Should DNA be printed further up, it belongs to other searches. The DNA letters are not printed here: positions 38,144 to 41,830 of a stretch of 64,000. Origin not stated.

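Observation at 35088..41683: A translationally coupled gene pair: a ~1070-aa secreted protein of unknown function and a 1129-aa S8 subtilase with a long C-terminal extension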

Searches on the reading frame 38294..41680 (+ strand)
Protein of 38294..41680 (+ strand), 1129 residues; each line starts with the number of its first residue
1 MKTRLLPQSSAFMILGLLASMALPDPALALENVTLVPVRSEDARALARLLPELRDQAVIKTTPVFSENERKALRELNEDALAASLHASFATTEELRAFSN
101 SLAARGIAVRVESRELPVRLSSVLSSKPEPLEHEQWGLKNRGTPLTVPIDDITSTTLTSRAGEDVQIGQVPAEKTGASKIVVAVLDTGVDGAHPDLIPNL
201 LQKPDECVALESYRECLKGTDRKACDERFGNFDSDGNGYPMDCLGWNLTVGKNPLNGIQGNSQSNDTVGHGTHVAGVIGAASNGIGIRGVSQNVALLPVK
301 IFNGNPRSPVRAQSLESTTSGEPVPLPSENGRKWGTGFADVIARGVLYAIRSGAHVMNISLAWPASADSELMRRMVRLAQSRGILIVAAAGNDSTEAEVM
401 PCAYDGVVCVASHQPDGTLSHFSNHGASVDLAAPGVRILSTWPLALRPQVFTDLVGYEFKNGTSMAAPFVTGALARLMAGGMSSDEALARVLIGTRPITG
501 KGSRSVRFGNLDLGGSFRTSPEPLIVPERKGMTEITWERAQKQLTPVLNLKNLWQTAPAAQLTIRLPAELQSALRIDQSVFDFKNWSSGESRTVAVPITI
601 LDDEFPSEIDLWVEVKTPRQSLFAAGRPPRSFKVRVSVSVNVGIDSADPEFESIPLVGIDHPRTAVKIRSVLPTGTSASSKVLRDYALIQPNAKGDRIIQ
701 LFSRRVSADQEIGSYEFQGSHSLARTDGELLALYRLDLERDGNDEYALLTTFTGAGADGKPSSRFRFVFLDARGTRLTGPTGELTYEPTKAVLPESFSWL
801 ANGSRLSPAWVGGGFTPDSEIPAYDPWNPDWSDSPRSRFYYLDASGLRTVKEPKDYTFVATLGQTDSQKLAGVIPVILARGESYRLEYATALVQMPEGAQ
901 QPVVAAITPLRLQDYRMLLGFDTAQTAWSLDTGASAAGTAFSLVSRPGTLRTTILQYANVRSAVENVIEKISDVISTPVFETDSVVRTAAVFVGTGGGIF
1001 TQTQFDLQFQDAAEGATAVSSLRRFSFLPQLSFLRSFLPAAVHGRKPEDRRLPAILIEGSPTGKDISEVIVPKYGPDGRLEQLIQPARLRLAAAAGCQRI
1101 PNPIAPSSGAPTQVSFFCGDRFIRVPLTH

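Call 7: search_protein_families(library=pfam, proteins=[window:38294-41680:+], max_evalue=0.1)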
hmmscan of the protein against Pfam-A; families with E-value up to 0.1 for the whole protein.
window:38294-41680:+ (1129 aa): 1 family
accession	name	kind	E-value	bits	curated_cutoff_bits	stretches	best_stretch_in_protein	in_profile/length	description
PF00082.27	Peptidase_S8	-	7.6e-38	130.9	21.8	1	178-479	2-255/288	Subtilase family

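Call 8: search_protein_families(library=ncbifam, proteins=[window:38294-41680:+], max_evalue=0.1)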
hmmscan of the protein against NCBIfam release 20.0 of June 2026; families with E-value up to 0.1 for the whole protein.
window:38294-41680:+ (1129 aa): 6 families
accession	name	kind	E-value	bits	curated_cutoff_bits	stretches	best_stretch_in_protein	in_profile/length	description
TIGR03921.1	T7SS_mycosin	equivalog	3.4e-39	135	278.75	2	260-496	42-264/353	type VII secretion-associated serine protease mycosin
NF033595.1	denti_PrtP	equivalog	5.3e-22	78.2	300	2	358-478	343-457/606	dentilisin complex serine proteinase subunit PrtP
TIGR03895.1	protease_PatA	subfamily_domain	9.7e-19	67.5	421.05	1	324-484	29-183/606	PatA/PatG family cyanobactin maturation protease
NF049966.1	QH_SP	equivalog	2.3e-10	40.2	165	1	339-493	73-208/219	subtilisin-like serine protease QhpE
NF051851.1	AtpSerPepEprS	equivalog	1.1e-08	33.7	1700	2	456-496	296-338/988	autotransporter serine peptidase EprS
NF040808.2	CspC_non_triad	exception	0.074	11.5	675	0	161-198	79-116/556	bile acid germinant receptor pseudoprotease CspC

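Call 49: find_homologous_proteins(query=window:38294-41680:+, max_evalue=1e-60)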
Query window:38294-41680:+ (1129 aa): 300 proteins with E <= 1e-60 among 8000 candidates; the best 120 are listed.
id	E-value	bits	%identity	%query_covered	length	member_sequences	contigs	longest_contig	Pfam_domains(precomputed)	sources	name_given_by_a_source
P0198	0.0e+0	2506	100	99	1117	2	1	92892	PF00082.28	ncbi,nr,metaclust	ncbi:MAG: hypothetical protein A2X94_13425 [Bdellovibrionales bacterium GWB1_55_8]|nr:MAG: hypotheti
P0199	5.9e-296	1003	46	99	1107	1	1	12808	PF00082.28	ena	-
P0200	7.5e-271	920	44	94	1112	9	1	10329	PF00082.28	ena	-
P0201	2.2e-255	868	42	99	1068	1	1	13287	PF00082.28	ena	-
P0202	1.9e-252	859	42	98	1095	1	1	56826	PF00082.28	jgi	-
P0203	2.1e-245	835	41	95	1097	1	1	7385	PF00082.28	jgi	jgi:hypothetical protein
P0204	2.1e-225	769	39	97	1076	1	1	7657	PF00082.28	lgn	-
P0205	5.7e-224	764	40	95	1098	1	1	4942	PF00082.28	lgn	-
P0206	9.8e-221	754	39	96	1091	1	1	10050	PF00082.28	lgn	-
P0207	1.6e-215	736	38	98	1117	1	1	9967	PF00082.28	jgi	jgi:subtilisin family serine protease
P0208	1.3e-209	717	38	97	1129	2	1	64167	PF00082.28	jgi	jgi:subtilisin family serine protease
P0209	7.6e-209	714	37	98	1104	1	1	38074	PF00082.28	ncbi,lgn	-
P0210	4.6e-207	708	38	95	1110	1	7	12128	PF00082.28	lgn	-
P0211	1.8e-206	706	37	99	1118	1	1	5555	PF00082.28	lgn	-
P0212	5.7e-205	701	38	95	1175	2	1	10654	PF00082.28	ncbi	-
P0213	3.2e-204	699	36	99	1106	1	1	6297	PF00082.28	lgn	-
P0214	4.3e-204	699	37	99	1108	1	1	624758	PF00082.28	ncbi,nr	ncbi:MAG: S8 family serine peptidase [Bdellovibrionales bacterium]|nr:S8 family serine peptidase [Bd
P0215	4.9e-204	698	36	99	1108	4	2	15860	PF00082.28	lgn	-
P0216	1.8e-203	696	38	96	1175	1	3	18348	PF00082.28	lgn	-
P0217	4.3e-203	695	37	97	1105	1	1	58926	PF00082.28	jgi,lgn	-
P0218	7.8e-203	694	38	99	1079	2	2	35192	PF00082.28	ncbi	-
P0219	2.8e-200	686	38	95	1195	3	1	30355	PF00082.28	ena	-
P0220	9.5e-199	681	36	95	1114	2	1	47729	PF00082.28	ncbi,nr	ncbi:MAG: S8 family serine peptidase [Methylotenera sp.]|nr:S8 family serine peptidase [Oligoflexia 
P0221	5.5e-198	678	37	99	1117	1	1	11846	PF00082.28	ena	-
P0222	1.9e-192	660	37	99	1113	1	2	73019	PF00082.28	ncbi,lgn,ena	-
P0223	1.2e-190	654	38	97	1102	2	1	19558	PF00082.28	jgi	-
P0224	4.3e-190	652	37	96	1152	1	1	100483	PF00082.28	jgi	jgi:subtilisin family serine protease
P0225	4.3e-190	652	36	94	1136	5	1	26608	PF00082.28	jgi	jgi:subtilisin family serine protease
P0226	1.8e-189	650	37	97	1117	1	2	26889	PF00082.28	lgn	-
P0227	3.2e-185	636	35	99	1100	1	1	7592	PF00082.28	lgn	-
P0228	4.4e-185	636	36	94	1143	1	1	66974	PF00082.28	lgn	-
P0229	4.4e-185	636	35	97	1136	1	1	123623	PF00082.28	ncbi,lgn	ncbi:hypothetical protein BH10BDE1_BH10BDE1_26150 [soil metagenome]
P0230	5.8e-185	635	38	99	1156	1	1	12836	PF00082.28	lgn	-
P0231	7.9e-185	635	36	96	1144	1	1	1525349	PF00082.28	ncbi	-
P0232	4.7e-184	632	34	99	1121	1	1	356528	PF00082.28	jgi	jgi:subtilisin family serine protease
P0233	1.2e-183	631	36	95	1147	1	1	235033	PF00082.28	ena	-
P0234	4.9e-182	626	36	95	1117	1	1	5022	PF00082.28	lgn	-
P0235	4.6e-181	622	35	98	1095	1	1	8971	PF00082.28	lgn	-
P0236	1.0e-180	621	35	95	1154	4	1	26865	PF00082.28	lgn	-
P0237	1.8e-180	620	35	94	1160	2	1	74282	PF00082.28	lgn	-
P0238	7.2e-180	618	35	95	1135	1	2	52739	PF00082.28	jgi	jgi:hypothetical protein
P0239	5.8e-179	615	35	94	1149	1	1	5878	PF00082.28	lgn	-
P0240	6.7e-179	615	35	97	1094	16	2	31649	PF00082.28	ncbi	ncbi:MAG: S8 family peptidase [Bdellovibrionota bacterium]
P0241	7.3e-179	615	35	95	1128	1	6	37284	PF00082.28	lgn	-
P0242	1.5e-178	614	35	94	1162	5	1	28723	PF00082.28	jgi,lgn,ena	jgi:subtilisin family serine protease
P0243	5.5e-178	612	36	94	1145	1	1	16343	PF00082.28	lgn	-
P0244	1.1e-177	611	34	95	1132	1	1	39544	PF00082.28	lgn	-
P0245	2.7e-177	610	35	99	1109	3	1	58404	PF00082.28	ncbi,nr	ncbi:MAG: S8 family serine peptidase [Pseudomonadota bacterium]|nr:S8 family serine peptidase [Pseud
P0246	4.8e-177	609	36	94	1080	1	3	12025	PF00082.28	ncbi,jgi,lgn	jgi:subtilisin family serine protease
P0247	1.8e-174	600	34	95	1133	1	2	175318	PF00082.28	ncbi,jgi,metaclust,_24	metaclust:\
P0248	1.9e-174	600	34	95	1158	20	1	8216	PF00082.28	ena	-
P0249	5.7e-174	599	34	97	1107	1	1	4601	PF00082.28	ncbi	-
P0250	8.6e-174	598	35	94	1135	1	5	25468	PF00082.28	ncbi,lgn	-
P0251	1.2e-173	598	34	100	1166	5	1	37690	PF00082.28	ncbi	-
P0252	1.8e-173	597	35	95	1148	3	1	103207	PF00082.28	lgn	-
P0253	1.4e-171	591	32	100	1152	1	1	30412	PF00082.28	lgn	-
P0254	1.2e-170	588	32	100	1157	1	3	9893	PF00082.28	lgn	-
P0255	4.5e-170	586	34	95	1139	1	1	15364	PF00082.28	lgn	-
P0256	1.4e-169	584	33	97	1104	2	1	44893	PF00082.28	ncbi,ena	-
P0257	2.5e-166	573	33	97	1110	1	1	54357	PF00082.28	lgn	-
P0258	5.0e-166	572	35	95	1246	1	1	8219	PF00082.28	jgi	jgi:subtilisin family serine protease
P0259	7.7e-166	572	36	94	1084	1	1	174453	PF00082.28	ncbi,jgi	jgi:hypothetical protein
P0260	2.0e-165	570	33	99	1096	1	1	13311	PF00082.28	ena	-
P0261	5.0e-164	566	32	97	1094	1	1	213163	PF00082.28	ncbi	-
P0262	1.4e-163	564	32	73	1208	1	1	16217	PF00082.28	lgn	-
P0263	6.5e-163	562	36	95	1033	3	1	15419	PF00082.28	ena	-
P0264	7.3e-162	559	33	94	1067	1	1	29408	PF00082.28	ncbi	-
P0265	2.8e-161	557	33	95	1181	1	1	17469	PF00082.28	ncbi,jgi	jgi:subtilisin family serine protease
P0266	9.9e-159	548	33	96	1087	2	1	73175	PF00082.28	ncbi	-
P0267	5.0e-155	536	34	94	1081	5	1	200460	PF00082.28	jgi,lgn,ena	-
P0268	7.9e-155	535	35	95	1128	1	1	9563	PF00082.28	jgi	jgi:hypothetical protein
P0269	2.0e-154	534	33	96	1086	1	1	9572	PF00082.28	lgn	-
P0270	3.8e-154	533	34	99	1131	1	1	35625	PF00082.28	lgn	-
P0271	3.6e-153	530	32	95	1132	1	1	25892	PF00082.28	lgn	-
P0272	2.2e-152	527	33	96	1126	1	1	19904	PF00082.28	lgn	-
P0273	2.2e-152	527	35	88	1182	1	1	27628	PF00082.28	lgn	-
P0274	5.2e-152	526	33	94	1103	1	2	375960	PF00082.28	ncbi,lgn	ncbi:MAG: S8 family serine peptidase [Bacteriovoracia bacterium]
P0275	1.8e-151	524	32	96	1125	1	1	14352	PF00082.28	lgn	-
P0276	2.1e-151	524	34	89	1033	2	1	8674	PF00082.28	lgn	-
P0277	3.0e-151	524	32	95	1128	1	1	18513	PF00082.28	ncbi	ncbi:MAG: S8 family serine peptidase [Bdellovibrionia bacterium]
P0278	5.7e-151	523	32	99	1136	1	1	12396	PF00082.28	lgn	-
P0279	1.6e-150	521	31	95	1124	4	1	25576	PF00082.28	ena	-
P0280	3.0e-150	520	31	100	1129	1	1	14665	PF00082.28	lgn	-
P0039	3.7e-149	517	33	89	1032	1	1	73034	PF00082.28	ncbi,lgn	-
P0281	5.5e-149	516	36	95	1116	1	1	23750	PF00082.28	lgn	-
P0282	2.4e-148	514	33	95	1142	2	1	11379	PF00082.28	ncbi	-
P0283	6.3e-148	513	34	88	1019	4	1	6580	PF00082.28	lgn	-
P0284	2.4e-147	511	32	100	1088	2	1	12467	PF00082.28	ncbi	-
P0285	2.8e-147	510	32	88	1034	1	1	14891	PF00082.28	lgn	-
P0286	3.4e-147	510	32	89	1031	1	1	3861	PF00082.28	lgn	-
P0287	6.1e-147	509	33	91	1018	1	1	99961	PF00082.28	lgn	-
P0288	2.1e-146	508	33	95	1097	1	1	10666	PF00082.28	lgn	-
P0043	2.3e-146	507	32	89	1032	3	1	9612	PF00082.28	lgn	-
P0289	3.8e-146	507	32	89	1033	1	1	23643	PF00082.28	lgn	-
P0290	4.3e-146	506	31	89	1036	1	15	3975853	PF00082.28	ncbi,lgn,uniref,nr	ncbi:S8 family serine peptidase [Bdellovibrio sp. NC01]|uniref:S8 family serine peptidase n=1 Tax=Bd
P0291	8.8e-146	505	34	88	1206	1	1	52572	PF00082.28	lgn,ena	-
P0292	1.2e-145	505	32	99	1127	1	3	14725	PF00082.28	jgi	jgi:subtilisin family serine protease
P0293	5.9e-145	503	33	95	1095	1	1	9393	PF00082.28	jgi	jgi:subtilisin family serine protease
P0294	9.9e-145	502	33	89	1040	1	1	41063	PF00082.28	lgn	-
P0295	1.0e-144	502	32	90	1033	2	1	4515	PF00082.28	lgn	-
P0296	1.3e-144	502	32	100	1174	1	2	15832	PF00082.28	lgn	-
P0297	1.6e-144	501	33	88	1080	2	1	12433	PF00082.28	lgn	-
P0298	2.0e-144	501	34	88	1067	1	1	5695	PF00082.28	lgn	-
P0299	5.4e-144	500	33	90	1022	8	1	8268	PF00082.28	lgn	-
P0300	9.1e-144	499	33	89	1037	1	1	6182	PF00082.28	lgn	-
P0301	1.1e-143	499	32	90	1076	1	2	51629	PF00082.28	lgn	-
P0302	1.8e-143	498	31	99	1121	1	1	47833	PF00082.28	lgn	-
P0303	3.9e-143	497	32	95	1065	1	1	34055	PF00082.28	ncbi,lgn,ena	-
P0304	4.2e-143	497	32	88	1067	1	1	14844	PF00082.28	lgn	-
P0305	4.4e-143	497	32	95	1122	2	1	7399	PF00082.28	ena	-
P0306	4.7e-143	496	33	95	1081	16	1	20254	PF00082.28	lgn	-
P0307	5.5e-143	496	33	89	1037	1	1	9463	PF00082.28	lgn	-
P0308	6.5e-143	496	32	99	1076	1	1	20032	PF00082.28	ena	-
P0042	9.2e-143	495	31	89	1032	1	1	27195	PF00082.28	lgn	-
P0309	1.2e-142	495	33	90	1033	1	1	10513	PF00082.28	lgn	-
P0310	1.4e-142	495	32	89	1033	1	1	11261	PF00082.28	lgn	-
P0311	1.6e-142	495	31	96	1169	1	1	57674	PF00082.28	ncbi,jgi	-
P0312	3.7e-142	493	32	95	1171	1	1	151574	PF00082.28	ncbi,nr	ncbi:MAG: S8 family serine peptidase [Bdellovibrionales bacterium]|nr:S8 family serine peptidase [Bd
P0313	5.3e-142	493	40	60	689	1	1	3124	PF00082.28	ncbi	ncbi:MAG: S8 family serine peptidase, partial [Bdellovibrionota bacterium]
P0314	1.2e-141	492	32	88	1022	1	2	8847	PF00082.28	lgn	-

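Call 80: predict_structure(alignment_id=A4)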
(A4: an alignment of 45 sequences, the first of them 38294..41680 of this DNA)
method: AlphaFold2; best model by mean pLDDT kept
length: 1129 residues; sequences in the alignment: 45
mean_pLDDT: 85.6   pTM: 0.78
mean pLDDT of the five models: 85.6, 84.9, 82.8, 82.6, 81.3
residues with pLDDT >= 90: 603; 70-90: 393; 50-70: 85; < 50: 48
segments of 3 or more residues with pLDDT < 50: 1-8, 21-27, 115-124, 306-322, 331-335
pLDDT, mean of each block of 10 residues (from residue 1): 41 52 50 85 84 74 80 78 85 83 86 48 59 94 86 86 94 90 97 96 95 93 90 91 93 84 93 97 92 97 59 38 55 57 91 96 78 88 95 86 94 95 90 97 92 91 95 97 96 90 85 95 92 90 95 94 95 96 95 97 93 86 63 93 88 86 75 69 82 87 80 85 84 91 91 83 91 88 90 91 93 92 80 89 94 94 87 94 90 92 94 84 84 83 87 87 75 90 88 92 92 91 72 85 78 88 77 91 94 90 82 92 92
secondary structure, 60 per line:
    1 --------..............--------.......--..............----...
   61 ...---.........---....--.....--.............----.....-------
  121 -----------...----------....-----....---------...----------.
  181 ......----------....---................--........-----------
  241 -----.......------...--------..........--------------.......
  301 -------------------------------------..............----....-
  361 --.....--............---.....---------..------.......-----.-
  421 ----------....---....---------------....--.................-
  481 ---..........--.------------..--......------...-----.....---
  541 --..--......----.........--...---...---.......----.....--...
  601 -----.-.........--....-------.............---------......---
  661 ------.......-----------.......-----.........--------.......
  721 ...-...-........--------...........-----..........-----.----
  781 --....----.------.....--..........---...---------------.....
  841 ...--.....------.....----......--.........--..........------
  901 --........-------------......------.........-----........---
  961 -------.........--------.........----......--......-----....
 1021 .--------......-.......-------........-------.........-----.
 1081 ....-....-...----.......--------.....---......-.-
elements in order (helices of 4 or more, strands of 3 or more residues): H9-22 E31-37 H40-53 E58-63 H67-75 H79-82 E85-89 H92-104 E109-113 E145-148 E154-157 E180-186 H204-219 H222-229 E246-252 E259-261 H270-279 E294-300 H338-351 E356-359 H370-381 E385-389 E407-413 E431-434 E438-441 E457-460 H463-479 H484-493 H513-518 E525-527 E533-537 E547-552 E557-565 E574-576 E580-586 E591-595 E598-600 E608-616 H619-622 E630-642 E652-657 E667-673 E685-691 E697-705 E714-723 E729-736 E745-755 E761-770 E783-786 E798-802 E805-814 E836-843 E846-850 E857-861 H866-871 E874-882 E885-894 E903-910 E924-929 E936-944 E950-957 E968-976 E985-993 E998-1003 E1006-1011 E1017-1021 H1030-1035 E1037-1043 E1051-1058 E1066-1074 E1080-1084 E1091-1093 E1098-1104 E1113-1117 E1121-1126
